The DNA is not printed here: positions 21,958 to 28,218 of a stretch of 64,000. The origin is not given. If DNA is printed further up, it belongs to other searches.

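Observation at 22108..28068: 1986-aa membrane-anchored protein built from about 50-60 in-phase 18-residue helical repeats that I cannot place in any described repeat family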

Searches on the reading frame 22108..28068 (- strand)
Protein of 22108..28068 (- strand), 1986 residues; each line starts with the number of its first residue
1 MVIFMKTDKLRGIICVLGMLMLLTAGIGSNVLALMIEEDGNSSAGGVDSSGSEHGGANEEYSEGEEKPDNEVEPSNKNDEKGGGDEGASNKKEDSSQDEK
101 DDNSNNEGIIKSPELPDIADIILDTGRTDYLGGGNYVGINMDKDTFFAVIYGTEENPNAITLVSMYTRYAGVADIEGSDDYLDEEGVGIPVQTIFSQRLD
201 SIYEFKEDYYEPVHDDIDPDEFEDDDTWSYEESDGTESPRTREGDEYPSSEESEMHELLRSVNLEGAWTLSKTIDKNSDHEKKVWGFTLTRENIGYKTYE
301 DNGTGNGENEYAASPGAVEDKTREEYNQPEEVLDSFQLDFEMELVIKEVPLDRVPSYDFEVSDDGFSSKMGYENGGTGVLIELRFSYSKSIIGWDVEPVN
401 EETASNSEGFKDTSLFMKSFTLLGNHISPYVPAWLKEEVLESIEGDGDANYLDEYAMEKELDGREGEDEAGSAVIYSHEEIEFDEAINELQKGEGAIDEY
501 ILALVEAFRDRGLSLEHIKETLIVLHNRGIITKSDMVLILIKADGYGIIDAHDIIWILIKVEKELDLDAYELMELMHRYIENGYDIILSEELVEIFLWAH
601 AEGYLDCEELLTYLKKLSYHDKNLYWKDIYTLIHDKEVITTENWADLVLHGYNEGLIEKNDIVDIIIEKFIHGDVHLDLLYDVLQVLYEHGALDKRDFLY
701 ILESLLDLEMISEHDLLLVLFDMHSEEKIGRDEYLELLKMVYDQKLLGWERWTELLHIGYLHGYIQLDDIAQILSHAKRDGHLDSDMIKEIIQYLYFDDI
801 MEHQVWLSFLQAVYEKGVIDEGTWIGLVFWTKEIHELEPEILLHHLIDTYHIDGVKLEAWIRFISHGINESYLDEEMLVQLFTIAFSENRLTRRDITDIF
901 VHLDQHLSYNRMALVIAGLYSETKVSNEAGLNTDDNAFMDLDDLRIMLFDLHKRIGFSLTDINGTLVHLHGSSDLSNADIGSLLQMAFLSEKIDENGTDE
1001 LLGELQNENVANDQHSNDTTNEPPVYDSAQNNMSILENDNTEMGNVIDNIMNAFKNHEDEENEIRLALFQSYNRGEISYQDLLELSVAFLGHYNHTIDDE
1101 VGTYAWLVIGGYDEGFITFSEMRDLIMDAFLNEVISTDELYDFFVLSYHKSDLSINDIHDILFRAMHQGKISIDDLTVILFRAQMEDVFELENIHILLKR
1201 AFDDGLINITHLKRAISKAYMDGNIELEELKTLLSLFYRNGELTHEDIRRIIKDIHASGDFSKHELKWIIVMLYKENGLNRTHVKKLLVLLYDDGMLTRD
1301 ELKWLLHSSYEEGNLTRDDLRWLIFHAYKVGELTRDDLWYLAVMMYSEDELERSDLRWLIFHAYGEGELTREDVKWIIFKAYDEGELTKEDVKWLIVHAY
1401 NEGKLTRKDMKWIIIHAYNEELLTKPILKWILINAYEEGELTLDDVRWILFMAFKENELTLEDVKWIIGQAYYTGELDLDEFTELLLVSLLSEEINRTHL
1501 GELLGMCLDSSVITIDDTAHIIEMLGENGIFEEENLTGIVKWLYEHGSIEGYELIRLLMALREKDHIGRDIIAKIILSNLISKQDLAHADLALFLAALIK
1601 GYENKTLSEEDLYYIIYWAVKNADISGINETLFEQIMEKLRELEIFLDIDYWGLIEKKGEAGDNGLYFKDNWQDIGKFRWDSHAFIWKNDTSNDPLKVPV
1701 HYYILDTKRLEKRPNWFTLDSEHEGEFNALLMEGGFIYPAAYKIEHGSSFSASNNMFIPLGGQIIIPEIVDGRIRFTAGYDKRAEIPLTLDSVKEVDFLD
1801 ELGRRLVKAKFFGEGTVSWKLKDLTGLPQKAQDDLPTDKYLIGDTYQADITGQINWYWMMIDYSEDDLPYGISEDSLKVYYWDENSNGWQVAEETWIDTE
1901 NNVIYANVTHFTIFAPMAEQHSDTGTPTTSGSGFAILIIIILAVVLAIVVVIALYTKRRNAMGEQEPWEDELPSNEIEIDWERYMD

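Call 4: search_protein_families(library=pfam, proteins=[window:22108-28068:-], max_evalue=1)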
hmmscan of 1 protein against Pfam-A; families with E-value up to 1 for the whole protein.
window:22108-28068:- (1986 aa): 6 families
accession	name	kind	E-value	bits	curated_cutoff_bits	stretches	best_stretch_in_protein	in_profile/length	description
PF23875.1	DUF7229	-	4.1e-06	27.3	27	0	1227-1256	59-88/90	Domain of unknown function (DUF7229)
PF08044.16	DUF1707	-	0.0045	17.4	27.6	0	1468-1484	15-31/53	DUF1707 SHOCT-like domain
PF17410.7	Stevor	-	0.099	12.6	25.4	1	1912-1961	216-264/275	Subtelomeric Variable Open Reading frame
PF19702.4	DUF6200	-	0.14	12.2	26.9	1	485-526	28-69/76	Family of unknown function (DUF6200)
PF23202.1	PAH_ZNF598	-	0.26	12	25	0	1045-1091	6-51/83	ZNF598 PAH domain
PF25532.1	CH_CAMSAP2_N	-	0.46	10.9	27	0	1390-1430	19-59/135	CAMSAP2-like, calponin-homology domain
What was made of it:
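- On SHOCT / SHOCT-like (PF09851, PF08044): The target scores 17.4 bits on DUF1707 against a cut-off of 27.6 and has no SHOCT hit (call 4).
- On DUF7229 (PF23875): No stretch is individually significant, and only profile positions 59-88 of 90 are matched (call 4).
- Closest known: SHOCT. Different: The target itself is below the DUF1707 cut-off (call 4).
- Closest known: TPR / Sel1 / PPR / HAT alpha-hairpin solenoids. Different: No TPR, Sel1, PPR, HEAT, ANK or LRR Pfam model appears even at E<=1 (call 4).
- Closest known: Pfam DUF7229. Same: The whole-protein score of 27.3 bits just reaches the 27.0 cut-off (call 4).
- The target scores 17.4 bits against a cut-off of 27.6 (call 4).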

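Call 5: search_protein_families(library=ncbifam, proteins=[window:22108-28068:-], max_evalue=1)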
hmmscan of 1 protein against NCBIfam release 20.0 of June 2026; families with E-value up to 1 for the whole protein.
window:22108-28068:- (1986 aa): 3 families
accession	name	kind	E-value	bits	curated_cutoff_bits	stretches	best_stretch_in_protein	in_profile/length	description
TIGR01478.1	STEVOR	paralog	0.011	15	166.65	1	1908-1962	245-298/308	STEVOR family variant surface protein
NF041471.1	phage_reg_YmfL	equivalog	0.098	12.4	90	0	1208-1248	96-136/143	YmfL family putative regulatory protein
NF001073.0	PRK00118.2-3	equivalog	0.14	12.8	128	1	607-639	61-93/99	putative DNA-binding protein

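Call 9: find_homologous_proteins(query=window:22108-28068:-, max_evalue=0.001)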
Query window:22108-28068:- (1986 aa): 1 proteins with E <= 0.001 among 8000 candidates.
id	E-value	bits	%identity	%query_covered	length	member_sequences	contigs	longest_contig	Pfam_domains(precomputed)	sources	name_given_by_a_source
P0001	0.0e+0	4496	100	100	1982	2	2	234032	PF23875.2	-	-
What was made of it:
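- Tried and rejected: The whole protein found only itself (call 9).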

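Call 10: find_encoding_contigs(protein=P0001, flank=10000, max_places=6)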
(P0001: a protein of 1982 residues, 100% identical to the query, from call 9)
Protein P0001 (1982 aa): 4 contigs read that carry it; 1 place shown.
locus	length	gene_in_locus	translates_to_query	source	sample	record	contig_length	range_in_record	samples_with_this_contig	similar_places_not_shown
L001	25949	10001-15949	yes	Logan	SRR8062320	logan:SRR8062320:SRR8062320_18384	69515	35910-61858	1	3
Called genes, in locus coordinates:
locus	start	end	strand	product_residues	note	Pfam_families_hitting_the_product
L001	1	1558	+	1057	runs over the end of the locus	PF13715:CarbopepD_reg_2 (faint), PF13620:CarboxypepD_reg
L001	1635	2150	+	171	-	-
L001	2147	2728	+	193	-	-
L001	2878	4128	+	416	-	PF00155:Aminotran_1_2, PF12897:Asp_aminotransf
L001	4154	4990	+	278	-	PF00398:RrnaAD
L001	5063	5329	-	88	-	PF03685:UPF0147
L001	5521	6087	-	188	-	PF02441:Flavoprotein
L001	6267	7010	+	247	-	-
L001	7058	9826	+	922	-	PF00931:NB-ARC (weak), PF01637:ATPase_2 (weak), PF13191:AAA_16 (weak), PF13173:AAA_14 (faint), PF13401:AAA_22 (weak)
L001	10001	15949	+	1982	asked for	PF23875:DUF7229 (faint)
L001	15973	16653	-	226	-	PF00160:Pro_isomerase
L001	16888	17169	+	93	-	-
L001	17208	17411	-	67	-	-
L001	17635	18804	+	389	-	PF05559:DUF763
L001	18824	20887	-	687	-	PF01472:PUA, PF01507:PAPS_reduct, PF14697:Fer4_21 (weak), PF00037:Fer4 (faint), PF12838:Fer4_7 (weak)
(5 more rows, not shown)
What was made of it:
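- Closest known: Pfam DUF7229. Same: Public precomputed annotation lists it for this protein (calls 9, 10).
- Checked: The same gene was recovered on independent public contigs (call 10).
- The identical protein is found on several independent contigs (call 10).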

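Call 16: search_solved_structures(query=window:22108-28068:-, max_evalue=1)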
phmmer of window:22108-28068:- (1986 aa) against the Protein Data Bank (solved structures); distinct sequences matched with E-value up to 1: 0.

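Call 79: search_protein_families(library=padloc, proteins=[window:22108-28068:-], max_evalue=0.01)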
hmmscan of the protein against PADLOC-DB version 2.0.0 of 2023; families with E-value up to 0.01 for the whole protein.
window:22108-28068:- (1986 aa): 0 families
